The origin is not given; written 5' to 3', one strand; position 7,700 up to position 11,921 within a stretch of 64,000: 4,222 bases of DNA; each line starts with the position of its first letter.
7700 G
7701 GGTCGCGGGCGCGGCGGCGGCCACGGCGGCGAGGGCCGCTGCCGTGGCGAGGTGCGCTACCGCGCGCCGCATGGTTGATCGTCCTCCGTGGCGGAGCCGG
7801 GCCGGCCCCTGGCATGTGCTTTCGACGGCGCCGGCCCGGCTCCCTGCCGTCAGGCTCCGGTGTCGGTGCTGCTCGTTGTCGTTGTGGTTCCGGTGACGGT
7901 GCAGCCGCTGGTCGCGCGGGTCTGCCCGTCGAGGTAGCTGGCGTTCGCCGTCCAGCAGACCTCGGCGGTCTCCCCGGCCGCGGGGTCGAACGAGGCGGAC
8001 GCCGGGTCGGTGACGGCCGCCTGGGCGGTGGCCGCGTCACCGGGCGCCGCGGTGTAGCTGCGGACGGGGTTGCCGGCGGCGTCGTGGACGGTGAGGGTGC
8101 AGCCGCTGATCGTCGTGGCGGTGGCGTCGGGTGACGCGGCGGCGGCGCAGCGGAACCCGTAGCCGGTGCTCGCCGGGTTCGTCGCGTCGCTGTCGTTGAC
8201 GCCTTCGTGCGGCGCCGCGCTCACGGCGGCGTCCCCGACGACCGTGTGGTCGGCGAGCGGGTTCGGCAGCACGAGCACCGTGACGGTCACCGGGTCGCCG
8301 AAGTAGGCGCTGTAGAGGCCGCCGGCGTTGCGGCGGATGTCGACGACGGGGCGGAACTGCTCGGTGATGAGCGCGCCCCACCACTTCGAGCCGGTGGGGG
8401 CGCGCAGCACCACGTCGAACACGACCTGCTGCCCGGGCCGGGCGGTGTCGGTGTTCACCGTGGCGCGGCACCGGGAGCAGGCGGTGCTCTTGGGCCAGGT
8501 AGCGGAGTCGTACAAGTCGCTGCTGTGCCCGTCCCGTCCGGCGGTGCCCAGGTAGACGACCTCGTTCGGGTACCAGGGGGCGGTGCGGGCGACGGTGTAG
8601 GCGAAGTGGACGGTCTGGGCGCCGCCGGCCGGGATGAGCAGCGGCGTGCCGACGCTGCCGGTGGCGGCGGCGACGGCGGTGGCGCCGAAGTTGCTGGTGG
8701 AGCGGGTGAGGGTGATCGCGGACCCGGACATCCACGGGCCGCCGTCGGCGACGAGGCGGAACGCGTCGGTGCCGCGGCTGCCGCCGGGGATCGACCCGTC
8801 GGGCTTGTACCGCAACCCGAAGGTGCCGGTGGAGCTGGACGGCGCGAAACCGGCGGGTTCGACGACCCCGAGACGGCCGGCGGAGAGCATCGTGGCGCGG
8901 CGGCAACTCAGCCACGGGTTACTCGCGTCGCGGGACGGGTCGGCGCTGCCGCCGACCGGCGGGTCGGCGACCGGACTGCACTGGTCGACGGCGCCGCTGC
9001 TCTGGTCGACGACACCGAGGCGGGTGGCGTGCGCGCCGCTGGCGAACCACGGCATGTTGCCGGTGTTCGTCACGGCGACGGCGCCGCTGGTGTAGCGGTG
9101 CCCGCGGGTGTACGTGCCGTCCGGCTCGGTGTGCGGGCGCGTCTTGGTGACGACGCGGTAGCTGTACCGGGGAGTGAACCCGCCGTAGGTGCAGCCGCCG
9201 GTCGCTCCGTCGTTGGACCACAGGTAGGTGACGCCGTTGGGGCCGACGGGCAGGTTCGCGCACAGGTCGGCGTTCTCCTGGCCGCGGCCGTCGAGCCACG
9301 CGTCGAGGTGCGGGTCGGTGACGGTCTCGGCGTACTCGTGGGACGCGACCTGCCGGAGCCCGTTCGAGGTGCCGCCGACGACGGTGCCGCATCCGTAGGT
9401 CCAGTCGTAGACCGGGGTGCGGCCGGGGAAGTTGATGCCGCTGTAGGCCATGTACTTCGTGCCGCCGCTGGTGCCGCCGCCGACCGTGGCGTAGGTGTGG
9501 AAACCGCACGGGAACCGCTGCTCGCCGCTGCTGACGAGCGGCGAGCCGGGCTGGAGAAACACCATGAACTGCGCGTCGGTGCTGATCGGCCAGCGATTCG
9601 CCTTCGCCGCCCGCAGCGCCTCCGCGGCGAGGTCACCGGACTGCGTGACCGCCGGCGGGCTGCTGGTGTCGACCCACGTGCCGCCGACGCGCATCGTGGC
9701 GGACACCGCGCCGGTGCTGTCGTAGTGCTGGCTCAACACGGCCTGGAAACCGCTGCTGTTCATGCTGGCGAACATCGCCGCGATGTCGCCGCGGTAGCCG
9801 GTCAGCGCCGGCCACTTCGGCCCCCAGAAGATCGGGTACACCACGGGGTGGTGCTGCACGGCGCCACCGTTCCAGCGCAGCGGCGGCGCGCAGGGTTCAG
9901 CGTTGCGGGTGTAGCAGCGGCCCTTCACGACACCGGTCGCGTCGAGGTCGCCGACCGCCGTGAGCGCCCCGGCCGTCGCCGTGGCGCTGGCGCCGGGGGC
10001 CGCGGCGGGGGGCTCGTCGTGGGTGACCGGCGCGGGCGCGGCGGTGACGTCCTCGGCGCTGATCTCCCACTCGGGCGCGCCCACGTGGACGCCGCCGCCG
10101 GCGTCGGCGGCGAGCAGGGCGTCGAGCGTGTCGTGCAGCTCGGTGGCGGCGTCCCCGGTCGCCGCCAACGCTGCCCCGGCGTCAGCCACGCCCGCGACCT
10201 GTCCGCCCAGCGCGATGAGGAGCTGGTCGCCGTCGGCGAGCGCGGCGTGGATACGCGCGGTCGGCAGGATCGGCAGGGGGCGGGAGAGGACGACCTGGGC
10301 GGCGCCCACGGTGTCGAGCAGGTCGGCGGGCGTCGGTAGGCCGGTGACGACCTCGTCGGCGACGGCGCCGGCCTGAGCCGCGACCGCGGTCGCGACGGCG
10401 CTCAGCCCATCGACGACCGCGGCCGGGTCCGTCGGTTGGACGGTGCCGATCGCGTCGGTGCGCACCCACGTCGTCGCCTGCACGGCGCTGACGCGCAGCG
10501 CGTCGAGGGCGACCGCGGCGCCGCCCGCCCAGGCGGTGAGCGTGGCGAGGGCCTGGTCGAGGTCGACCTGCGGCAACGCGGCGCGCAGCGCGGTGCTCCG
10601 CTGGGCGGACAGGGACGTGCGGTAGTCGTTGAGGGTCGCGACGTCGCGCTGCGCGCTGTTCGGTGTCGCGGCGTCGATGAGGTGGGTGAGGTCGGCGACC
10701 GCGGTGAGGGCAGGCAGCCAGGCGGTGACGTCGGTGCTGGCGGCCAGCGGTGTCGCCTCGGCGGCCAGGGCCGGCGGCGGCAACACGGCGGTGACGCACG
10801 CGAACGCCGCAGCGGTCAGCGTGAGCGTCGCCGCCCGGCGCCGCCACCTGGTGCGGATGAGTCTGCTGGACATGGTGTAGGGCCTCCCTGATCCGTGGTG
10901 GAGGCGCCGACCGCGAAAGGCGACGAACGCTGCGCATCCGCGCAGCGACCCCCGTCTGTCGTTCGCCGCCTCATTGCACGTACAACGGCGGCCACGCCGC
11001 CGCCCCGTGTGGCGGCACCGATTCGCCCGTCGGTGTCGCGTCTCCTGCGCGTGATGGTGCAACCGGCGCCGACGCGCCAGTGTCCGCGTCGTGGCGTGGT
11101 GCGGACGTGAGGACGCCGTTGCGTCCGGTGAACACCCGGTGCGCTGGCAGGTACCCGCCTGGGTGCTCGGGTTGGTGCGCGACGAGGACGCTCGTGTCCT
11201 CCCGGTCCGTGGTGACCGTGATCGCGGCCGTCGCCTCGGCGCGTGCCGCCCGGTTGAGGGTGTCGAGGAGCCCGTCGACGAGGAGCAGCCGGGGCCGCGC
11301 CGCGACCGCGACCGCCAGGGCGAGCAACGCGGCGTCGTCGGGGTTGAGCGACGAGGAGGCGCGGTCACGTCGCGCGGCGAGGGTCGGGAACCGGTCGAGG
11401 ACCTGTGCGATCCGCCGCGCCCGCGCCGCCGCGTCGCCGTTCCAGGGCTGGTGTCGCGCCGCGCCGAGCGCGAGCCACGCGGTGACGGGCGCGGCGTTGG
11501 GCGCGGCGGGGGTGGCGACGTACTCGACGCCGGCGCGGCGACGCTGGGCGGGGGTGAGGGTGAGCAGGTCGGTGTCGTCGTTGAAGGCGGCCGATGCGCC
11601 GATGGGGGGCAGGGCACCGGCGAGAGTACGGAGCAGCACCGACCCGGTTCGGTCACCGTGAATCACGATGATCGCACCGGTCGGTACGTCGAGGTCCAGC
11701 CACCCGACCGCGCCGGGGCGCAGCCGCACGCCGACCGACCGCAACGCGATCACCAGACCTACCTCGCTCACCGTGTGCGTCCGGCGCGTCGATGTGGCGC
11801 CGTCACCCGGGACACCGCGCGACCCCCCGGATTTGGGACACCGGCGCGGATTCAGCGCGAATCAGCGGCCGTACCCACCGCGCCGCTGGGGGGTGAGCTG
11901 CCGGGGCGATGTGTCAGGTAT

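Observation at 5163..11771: Unusual cargo gene chain: dead-Walker-A ABC ATPase, 1007-aa secreted protein, PD40 propeller, K+-channel-like protein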

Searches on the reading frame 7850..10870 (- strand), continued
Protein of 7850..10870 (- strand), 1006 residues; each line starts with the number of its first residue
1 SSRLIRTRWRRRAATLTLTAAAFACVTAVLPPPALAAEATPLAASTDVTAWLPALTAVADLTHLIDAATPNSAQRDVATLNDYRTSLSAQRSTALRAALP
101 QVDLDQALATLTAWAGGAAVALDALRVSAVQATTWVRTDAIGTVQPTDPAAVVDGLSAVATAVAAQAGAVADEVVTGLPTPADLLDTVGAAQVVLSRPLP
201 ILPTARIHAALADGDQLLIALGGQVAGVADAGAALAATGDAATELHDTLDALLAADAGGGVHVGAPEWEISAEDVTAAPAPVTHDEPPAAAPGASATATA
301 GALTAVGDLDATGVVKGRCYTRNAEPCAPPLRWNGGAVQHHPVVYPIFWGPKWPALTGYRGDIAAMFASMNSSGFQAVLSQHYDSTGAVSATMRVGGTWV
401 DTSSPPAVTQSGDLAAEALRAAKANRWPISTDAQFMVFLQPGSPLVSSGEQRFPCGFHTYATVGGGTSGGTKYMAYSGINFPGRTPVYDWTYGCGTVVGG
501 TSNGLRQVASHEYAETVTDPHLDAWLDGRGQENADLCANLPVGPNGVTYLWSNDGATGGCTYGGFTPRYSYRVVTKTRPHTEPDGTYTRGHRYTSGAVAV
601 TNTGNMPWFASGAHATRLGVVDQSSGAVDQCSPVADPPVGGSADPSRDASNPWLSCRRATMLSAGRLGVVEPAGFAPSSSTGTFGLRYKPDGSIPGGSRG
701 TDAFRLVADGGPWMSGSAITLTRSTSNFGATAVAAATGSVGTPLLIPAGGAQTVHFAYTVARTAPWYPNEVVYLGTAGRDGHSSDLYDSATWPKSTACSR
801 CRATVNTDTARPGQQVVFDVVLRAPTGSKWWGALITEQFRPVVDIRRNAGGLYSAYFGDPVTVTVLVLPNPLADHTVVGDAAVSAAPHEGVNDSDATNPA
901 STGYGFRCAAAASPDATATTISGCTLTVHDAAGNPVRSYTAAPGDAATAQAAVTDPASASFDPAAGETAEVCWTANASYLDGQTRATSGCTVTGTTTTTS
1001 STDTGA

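Call 68: find_encoding_contigs(protein=P0069, flank=10000, max_places=3)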
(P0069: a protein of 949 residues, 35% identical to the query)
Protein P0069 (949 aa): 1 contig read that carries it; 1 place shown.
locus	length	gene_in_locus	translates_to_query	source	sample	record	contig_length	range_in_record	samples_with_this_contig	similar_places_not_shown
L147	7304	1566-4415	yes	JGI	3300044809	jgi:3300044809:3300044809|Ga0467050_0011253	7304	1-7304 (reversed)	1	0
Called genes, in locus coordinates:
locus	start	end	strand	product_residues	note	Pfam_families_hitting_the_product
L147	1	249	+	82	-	?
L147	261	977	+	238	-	PF11209:LmeA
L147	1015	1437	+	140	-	PF00085:Thioredoxin (weak)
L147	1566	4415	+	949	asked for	-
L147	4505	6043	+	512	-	PF07676:PD40 (faint), PF26549:Tricorn_N (faint)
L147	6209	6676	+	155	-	PF14340:DUF4395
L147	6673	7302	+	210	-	?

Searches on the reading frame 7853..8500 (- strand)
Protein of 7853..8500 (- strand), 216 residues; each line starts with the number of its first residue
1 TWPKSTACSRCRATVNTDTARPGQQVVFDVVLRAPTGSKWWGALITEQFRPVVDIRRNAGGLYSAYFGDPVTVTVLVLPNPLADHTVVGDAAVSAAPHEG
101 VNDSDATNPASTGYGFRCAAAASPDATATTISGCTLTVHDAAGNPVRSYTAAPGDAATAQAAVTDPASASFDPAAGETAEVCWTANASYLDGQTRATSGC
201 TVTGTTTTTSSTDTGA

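Call 67: search_protein_families(library=pfam, proteins=[window:7853-8500:-], max_evalue=5)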
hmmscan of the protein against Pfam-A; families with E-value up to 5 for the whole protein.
window:7853-8500:- (216 aa): 0 families

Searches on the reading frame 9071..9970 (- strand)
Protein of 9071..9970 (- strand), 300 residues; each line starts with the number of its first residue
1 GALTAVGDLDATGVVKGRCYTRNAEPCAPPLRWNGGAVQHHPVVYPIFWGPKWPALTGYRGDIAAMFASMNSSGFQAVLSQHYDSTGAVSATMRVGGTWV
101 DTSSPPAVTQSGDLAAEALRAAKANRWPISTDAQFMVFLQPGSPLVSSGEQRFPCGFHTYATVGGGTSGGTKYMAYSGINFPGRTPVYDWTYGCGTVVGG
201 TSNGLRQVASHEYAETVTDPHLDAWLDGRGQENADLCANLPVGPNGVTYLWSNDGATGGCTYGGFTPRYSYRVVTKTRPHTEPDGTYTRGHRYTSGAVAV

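Call 48: search_solved_structures(query=A3, max_evalue=1)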
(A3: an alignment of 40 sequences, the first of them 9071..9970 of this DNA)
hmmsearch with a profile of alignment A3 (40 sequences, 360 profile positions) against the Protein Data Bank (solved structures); distinct sequences matched with E-value up to 1: 0.

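Call 57: predict_structure(alignment_id=A3)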
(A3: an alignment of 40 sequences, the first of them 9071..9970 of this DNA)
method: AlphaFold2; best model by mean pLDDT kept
length: 300 residues; sequences in the alignment: 40
mean_pLDDT: 80.4   pTM: 0.81
mean pLDDT of the five models: 80.4, 80.3, 80.3, 79.6, 79.2
residues with pLDDT >= 90: 173; 70-90: 34; 50-70: 48; < 50: 45
segments of 3 or more residues with pLDDT < 50: 1-18, 185-192, 286-300
pLDDT, mean of each block of 10 residues (from residue 1): 39 47 59 96 98 98 97 93 94 97 96 97 98 98 81 82 76 95 59 58 93 98 94 90 90 77 69 54 48 42
secondary structure, 60 per line:
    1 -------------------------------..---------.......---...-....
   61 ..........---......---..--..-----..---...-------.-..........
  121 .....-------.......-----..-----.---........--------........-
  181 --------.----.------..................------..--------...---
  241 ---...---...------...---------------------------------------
elements in order: E43-49 H57-70 H74-79 E99-101 H111-125 E133-139 E156-163 E172-179 H201-218 E250-252 E259-261
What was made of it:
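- HE sits in the C-terminal half of a long helix (call 57).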

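Call 60: fold_search(model_id=the predicted structure, library=pdb)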
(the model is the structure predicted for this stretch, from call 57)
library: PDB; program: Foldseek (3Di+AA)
matches with E <= 10: 281; with E <= 0.001: 0
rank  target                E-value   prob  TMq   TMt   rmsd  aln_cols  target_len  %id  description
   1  3edz_A                1.1e-02  0.90  0.35  0.39   7.9       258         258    9  Crystal structure of catalytic domain of TACE with hydroxamate inhibitor (released 2008-09-23)
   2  2fv5_A                1.2e-02  0.91  0.34  0.38   7.7       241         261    8  Crystal structure of TACE in complex with IK682 (released 2006-07-04)
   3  9o54_A                1.3e-02  0.89  0.34  0.28   6.8       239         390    8  ADAM17 Prodomain-Metalloproteinase Domains bound to MEDI3622 Fab (released 2025-06-25)
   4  1r55_A                1.4e-02  0.85  0.28  0.37   6.9       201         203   11  Crystal structure of the catalytic domain of human ADAM 33 (released 2004-10-12)
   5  2ddf_A                1.9e-02  0.87  0.35  0.40   7.6       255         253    9  Crystal structure of TACE in complex with TAPI-2 (released 2006-03-14)
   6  3l0t_A                2.1e-02  0.69  0.31  0.35   8.5       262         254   10  Crystal structure of catalytic domain of TACE with hydantoin inhibitor (released 2010-03-02)
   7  3k7n_A                2.5e-02  0.82  0.28  0.23   6.3       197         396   11  Structures of two elapid snake venom metalloproteases with distinct activities highlight the disulfide patterns in the (released 2010-03-02)
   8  8snm_B                2.8e-02  0.60  0.31  0.22   9.3       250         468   10  Structure of mature human ADAM17/iRhom2 sheddase complex in complex with ADAM17 prodomain (released 2024-05-29)
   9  3e8r_A                3.2e-02  0.87  0.28  0.33   6.9       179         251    4  Crystal structure of catalytic domain of TACE with hydroxamate inhibitor (released 2008-10-21)
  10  6x5x                  3.2e-02  0.84  0.31  0.41   6.2       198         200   11  Crystal structure o BmooMP-I, a P-I metalloproteinase from Bothrops moojeni (released 2020-10-07)
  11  2jih_A                3.6e-02  0.69  0.29  0.30   7.1       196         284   13  Crystal Structure of Human ADAMTS-1 catalytic Domain and Cysteine- Rich Domain (complex-form) (released 2008-01-15)
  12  3lea_A                3.8e-02  0.69  0.30  0.34   7.6       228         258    6  Crystal structure of the catalytic domain of TACE with Isoindolinone-biphenyl-hydantoin inhibitor (released 2010-12-08)
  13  6be6_C                3.8e-02  0.44  0.26  0.20   8.8       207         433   12  ADAM10 Extracellular Domain (released 2017-12-27)
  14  6bdz_A                3.8e-02  0.33  0.21  0.16   8.7       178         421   13  ADAM10 Extracellular Domain Bound by the 11G2 Fab (released 2017-12-27)
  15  2a8h_B                4.0e-02  0.80  0.33  0.37   7.3       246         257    6  Crystal structure of catalytic domain of TACE with Thiomorpholine Sulfonamide Hydroxamate inhibitor (released 2006-02-07)
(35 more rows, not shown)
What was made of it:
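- On Metzincin / zincin metallopeptidase: The first 42 Foldseek hits are all metzincins, but E is about 1e-2, TM 0.35 and rmsd 6-8 A (call 60).
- Closest known: Metzincin / zincin metallopeptidases. Same: The central domain of the 1007-aa protein is predicted to share the alpha/beta fold, with an His-Glu-bearing 'active-site' helix (calls 57, 60).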

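Call 67: search_protein_families(library=pfam, proteins=[window:9071-9970:-], max_evalue=5)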
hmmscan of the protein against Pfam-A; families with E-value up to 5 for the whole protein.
window:9071-9970:- (300 aa): 0 families

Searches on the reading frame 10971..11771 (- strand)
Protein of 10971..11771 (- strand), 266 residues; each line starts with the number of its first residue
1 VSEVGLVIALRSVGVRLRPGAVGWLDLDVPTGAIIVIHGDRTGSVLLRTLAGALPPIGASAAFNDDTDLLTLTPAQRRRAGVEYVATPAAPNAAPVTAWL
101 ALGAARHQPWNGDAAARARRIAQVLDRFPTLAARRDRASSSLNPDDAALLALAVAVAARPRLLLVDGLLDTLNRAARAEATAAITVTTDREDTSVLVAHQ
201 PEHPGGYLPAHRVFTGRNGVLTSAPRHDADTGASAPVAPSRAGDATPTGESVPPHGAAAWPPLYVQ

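Call 3: search_protein_families(library=pfam, proteins=[window:10971-11771:-], max_evalue=0.01)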
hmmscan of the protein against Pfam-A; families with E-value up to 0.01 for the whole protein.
window:10971-11771:- (266 aa): 0 families

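Call 5: search_protein_families(library=ncbifam, proteins=[window:10971-11771:-], max_evalue=0.01)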
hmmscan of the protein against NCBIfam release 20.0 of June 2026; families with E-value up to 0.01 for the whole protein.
window:10971-11771:- (266 aa): 18 families
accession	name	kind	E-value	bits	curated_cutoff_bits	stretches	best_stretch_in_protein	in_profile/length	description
TIGR03410.1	urea_trans_UrtE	equivalog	1.9e-10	40.6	285.8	1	25-200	19-190/230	urea ABC transporter ATP-binding subunit UrtE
TIGR03873.1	F420-0_ABC_ATP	hypoth_equivalog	2e-06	27.3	372.4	1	25-200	20-196/256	putative F420-0 ABC transporter ATP-binding protein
TIGR00968.1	3a0106s01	subfamily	1.9e-05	24.3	342.75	1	22-201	16-191/237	sulfate ABC transporter ATP-binding protein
TIGR03258.1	PhnT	equivalog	6.2e-05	22.2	499.15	1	25-199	27-198/359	2-aminoethylphosphonate ABC transport system ATP-binding subunit PhnT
NF040873.1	AztA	equivalog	0.00017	21.2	220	1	23-203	9-181/191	zinc ABC transporter ATP-binding protein AztA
TIGR01277.1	thiQ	equivalog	0.00023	20.8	245.05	1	25-203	17-191/213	thiamine ABC transporter ATP-binding protein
TIGR01187.1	potA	subfamily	0.00038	19.6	355.6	1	44-199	10-159/325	polyamine ABC transporter ATP-binding protein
NF008626.0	PRK11614.1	equivalog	0.00039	20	441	1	116-167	112-163/237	high-affinity branched-chain amino acid ABC transporter ATP-binding protein LivF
TIGR03265.1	PhnT2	equivalog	0.00052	19.4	457.7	1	26-200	24-194/353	putative 2-aminoethylphosphonate ABC transporter ATP-binding protein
TIGR03411.1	urea_trans_UrtD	equivalog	0.00062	19.5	304.1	1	21-200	17-201/242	urea ABC transporter ATP-binding protein UrtD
NF040840.2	tungstate_WtpC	equivalog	0.0013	18.1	440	1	27-199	21-189/347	tungstate ABC transporter ATP-binding protein WtpC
NF008621.0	PRK11607.1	equivalog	0.0013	17.6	613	1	29-202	42-211/377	putrescine ABC transporter ATP-binding subunit PotG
NF008420.0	PRK11247.1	equivalog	0.002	17.3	395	0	131-199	123-192/257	aliphatic sulfonates ABC transporter ATP-binding protein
TIGR03864.1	PQQ_ABC_ATP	hypoth_equivalog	0.0023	17.4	302.25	1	117-198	109-189/236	ABC transporter, ATP-binding subunit, PQQ-dependent alcohol dehydrogenase system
NF007027.0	PRK09493.1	equivalog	0.0038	16.6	379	1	112-200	107-195/240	glutamine ABC transporter ATP-binding protein GlnQ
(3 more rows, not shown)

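Call 6: search_protein_families(library=padloc, proteins=[window:10971-11771:-], max_evalue=0.01)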
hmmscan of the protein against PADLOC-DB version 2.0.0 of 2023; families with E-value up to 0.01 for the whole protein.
window:10971-11771:- (266 aa): 0 families

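Call 14: find_homologous_proteins(query=window:10971-11771:-)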
Query window:10971-11771:- (266 aa): 5 proteins with E <= 0.001 among 8000 candidates.
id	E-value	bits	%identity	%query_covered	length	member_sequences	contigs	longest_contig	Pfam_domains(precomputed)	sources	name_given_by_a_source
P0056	3.7e-159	546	100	98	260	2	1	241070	-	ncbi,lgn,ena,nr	ncbi:MAG TPA: hypothetical protein VFQ85_08220 [Mycobacteriales bacterium]|nr:hypothetical protein [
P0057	1.2e-6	47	35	57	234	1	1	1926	PF00005.34,PF13304.13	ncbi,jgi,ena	jgi:branched-chain amino acid transport system ATP-binding protein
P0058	3.2e-5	42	37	62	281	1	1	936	PF00005.34,PF02463.26,PF13304.13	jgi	jgi:branched-chain amino acid transport system ATP-binding protein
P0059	9.7e-5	40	33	69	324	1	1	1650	PF00005.34,PF13304.13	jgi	jgi:osmoprotectant transport system ATP-binding protein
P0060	5.3e-4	38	29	53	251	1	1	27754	PF00005.34,PF13555.13,PF02463.26,PF13304.13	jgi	jgi:branched-chain amino acid transport system ATP-binding protein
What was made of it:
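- The ABC-like gene is an orphan (call 14). No close homologue exists among 5.8 billion proteins (call 14).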
